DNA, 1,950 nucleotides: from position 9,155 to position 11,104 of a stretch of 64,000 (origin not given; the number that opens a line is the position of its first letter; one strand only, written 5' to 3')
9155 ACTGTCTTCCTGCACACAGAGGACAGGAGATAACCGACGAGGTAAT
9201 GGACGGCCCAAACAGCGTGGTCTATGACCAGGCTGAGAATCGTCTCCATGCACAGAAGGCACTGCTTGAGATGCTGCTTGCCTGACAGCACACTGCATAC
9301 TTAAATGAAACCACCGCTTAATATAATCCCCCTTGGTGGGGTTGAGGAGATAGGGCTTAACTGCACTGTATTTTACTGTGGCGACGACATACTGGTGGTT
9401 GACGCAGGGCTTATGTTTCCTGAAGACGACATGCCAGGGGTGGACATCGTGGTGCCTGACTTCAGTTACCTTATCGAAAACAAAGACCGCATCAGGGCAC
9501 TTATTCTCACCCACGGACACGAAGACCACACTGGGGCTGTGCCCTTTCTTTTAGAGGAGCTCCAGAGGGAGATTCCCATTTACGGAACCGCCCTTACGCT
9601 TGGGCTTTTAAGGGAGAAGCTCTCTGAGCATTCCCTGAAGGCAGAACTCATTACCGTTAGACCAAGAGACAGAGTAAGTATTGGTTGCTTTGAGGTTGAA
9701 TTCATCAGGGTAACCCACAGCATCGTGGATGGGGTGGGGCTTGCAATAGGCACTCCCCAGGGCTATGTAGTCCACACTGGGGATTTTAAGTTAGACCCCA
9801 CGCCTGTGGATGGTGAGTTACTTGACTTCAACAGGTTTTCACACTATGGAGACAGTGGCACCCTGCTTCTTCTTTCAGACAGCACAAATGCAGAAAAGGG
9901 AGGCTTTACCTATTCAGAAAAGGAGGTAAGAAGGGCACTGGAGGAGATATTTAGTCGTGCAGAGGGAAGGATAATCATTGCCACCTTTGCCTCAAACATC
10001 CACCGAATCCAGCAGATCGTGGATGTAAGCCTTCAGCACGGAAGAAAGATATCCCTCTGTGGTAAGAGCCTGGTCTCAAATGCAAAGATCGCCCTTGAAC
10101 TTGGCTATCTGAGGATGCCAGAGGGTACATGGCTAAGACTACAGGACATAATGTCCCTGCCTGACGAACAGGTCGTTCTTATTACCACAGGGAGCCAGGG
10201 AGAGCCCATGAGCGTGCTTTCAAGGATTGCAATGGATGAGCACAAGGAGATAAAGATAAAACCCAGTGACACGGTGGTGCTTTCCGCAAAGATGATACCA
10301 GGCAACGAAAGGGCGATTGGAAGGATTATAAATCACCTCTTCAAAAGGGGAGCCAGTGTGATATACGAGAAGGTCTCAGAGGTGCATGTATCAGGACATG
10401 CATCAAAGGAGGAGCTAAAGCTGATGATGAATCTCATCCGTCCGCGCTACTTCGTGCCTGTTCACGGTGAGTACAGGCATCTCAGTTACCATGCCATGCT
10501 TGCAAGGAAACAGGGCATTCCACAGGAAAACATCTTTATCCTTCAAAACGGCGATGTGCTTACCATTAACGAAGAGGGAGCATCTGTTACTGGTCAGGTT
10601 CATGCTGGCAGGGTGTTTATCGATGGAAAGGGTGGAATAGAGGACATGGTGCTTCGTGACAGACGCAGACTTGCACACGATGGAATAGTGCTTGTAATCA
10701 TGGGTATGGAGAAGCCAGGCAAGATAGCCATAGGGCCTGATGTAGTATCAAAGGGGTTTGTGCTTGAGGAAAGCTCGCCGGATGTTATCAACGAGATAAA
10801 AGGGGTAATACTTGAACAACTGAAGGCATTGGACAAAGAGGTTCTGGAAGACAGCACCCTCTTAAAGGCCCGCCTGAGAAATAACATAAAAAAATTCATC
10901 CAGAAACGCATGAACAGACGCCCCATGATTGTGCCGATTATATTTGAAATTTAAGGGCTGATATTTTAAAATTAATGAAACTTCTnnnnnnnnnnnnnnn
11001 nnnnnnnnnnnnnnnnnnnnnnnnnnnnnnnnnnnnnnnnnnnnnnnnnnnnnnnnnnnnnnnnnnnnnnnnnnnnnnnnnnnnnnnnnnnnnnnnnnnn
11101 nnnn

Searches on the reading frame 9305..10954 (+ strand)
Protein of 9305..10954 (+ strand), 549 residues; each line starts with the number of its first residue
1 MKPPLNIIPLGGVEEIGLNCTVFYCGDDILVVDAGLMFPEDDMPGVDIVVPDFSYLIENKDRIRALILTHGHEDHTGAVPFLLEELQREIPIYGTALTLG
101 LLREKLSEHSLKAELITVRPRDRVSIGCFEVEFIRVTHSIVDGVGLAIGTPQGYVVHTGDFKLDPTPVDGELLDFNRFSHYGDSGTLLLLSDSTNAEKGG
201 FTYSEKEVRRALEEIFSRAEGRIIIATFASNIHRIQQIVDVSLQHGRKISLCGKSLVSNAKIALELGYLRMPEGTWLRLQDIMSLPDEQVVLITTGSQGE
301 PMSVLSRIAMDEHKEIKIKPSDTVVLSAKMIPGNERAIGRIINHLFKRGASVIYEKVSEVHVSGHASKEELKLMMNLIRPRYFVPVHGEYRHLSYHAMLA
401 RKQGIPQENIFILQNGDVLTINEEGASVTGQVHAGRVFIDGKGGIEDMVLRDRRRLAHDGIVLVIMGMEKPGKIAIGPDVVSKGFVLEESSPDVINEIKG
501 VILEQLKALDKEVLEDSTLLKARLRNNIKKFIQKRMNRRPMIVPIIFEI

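Call 57: search_protein_families(library=pfam, proteins=[window:9305-10954:+], max_evalue=0.00001)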
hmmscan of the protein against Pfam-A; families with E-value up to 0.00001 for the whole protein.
window:9305-10954:+ (549 aa): 5 families
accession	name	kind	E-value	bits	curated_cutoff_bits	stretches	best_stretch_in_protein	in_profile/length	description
PF22505.1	RNase_J_b_CASP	-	8.2e-50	168.3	27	1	220-345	1-126/126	Ribonuclease J, beta-CASP domain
PF17770.6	RNase_J_C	-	3.4e-24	86.2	23.8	1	449-549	1-102/102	Ribonuclease J C-terminal domain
PF07521.17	RMMBL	-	3.7e-14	52.9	21.6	1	356-405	7-58/63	Zn-dependent metallo-hydrolase RNA specificity domain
PF12706.13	Lactamase_B_2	-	7.1e-12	45.8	27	1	58-165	26-147/200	Beta-lactamase superfamily domain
PF00753.33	Lactamase_B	-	1.4e-08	35.4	22.7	1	19-180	7-174/196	Metallo-beta-lactamase superfamily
